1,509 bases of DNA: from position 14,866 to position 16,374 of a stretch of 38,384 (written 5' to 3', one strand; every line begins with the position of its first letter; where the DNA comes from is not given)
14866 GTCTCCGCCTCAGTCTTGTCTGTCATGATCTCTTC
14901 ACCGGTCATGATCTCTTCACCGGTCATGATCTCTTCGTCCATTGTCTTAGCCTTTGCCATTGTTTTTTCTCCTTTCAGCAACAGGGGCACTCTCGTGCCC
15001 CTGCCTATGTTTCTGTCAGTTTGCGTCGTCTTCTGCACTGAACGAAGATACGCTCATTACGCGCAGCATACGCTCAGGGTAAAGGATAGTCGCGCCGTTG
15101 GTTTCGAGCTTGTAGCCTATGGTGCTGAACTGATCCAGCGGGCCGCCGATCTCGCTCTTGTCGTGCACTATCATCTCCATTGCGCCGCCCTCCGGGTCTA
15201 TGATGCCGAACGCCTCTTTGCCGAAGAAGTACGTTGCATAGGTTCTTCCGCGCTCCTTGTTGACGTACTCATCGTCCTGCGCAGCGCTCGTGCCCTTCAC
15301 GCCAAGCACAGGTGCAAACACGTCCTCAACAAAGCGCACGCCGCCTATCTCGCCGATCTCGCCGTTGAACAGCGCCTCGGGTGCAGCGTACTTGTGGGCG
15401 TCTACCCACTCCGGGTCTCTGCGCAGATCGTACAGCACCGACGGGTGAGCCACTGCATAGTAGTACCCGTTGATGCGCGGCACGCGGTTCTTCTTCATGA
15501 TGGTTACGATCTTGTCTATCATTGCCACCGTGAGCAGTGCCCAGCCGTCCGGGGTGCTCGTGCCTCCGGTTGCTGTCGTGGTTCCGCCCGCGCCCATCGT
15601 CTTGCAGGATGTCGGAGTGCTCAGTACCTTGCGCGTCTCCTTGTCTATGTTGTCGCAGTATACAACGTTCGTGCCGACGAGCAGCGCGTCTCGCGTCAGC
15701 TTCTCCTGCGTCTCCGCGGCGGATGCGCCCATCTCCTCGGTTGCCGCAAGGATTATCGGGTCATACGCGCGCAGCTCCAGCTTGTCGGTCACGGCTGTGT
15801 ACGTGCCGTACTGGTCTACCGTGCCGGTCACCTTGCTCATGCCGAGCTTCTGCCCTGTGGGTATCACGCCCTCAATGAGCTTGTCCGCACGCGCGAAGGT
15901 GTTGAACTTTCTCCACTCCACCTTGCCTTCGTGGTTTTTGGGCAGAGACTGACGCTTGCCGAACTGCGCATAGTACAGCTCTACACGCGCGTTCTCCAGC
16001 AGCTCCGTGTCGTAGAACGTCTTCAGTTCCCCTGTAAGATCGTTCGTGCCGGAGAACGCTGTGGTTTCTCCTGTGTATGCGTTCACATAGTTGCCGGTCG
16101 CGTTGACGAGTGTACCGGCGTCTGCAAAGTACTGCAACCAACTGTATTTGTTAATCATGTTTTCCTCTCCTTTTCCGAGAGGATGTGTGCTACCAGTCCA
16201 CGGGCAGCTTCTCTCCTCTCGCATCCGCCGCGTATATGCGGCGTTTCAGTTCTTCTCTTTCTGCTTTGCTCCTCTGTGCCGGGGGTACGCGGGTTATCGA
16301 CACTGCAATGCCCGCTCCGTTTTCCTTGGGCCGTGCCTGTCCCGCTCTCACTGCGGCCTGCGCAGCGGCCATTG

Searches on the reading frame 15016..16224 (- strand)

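Call 67: search_protein_families(library=pfam, proteins=[window:15016-16224:-], max_evalue=0.001)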
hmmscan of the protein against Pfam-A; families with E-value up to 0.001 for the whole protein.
window:15016-16224:- (402 aa): 2 families
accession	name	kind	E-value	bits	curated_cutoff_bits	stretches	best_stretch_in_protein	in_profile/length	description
PF25209.1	Phage_capsid_4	-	1.8e-08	35.5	27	1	117-312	55-199/262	Phage capsid protein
PF13252.12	Phage_capsid_3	-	0.00015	21.2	23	1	237-340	201-313/376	Phage capsid protein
